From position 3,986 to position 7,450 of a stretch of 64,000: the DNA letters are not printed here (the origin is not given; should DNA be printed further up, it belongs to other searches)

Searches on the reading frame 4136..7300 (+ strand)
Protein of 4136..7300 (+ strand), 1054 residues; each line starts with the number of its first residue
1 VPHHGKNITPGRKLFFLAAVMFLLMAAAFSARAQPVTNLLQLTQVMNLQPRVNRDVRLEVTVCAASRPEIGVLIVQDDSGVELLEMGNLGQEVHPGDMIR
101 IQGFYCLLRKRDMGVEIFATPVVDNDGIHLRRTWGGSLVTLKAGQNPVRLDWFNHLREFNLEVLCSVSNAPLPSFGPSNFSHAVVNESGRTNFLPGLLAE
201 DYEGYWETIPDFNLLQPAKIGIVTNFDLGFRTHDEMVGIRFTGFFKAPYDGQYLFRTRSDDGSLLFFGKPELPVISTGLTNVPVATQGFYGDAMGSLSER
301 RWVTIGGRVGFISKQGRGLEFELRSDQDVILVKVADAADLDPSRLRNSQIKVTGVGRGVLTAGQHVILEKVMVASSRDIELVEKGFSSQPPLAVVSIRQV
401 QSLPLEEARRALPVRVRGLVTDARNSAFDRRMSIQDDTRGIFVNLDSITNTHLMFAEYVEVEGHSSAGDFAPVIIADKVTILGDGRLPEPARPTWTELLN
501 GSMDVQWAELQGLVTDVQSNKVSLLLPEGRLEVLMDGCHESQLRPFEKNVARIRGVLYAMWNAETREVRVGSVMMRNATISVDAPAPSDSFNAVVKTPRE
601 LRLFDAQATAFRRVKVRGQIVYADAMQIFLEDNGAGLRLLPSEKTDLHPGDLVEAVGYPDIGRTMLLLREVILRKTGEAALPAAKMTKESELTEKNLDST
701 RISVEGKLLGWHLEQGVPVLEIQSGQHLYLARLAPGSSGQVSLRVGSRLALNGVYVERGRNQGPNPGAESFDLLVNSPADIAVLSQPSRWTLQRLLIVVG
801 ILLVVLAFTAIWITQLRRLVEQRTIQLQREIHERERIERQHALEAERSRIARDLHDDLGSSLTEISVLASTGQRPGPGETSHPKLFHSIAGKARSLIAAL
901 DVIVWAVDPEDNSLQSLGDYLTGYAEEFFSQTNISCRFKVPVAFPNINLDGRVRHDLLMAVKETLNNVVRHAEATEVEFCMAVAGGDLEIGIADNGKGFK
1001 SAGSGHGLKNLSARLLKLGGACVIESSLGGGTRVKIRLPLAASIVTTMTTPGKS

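Call 70: search_protein_families(library=pfam, max_evalue=0.00001, proteins=[window:4136-7300:+])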
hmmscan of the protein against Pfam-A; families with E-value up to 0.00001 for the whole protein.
window:4136-7300:+ (1054 aa): 4 families
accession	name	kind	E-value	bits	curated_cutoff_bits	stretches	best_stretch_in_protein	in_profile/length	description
PF02518.31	HATPase_c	-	1.7e-09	38.5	26.4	1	956-1041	5-110/111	Histidine kinase-, DNA gyrase B-, and HSP90-like ATPase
PF07730.19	HisKA_3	-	8.8e-07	29.8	24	1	846-897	1-53/68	Histidine kinase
PF13581.12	HATPase_c_2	-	1.9e-06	28.4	27.4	1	948-1005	23-85/127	Histidine kinase-like ATPase domain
PF07691.17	PA14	-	5.7e-06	26.6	24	0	230-267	39-76/147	PA14 domain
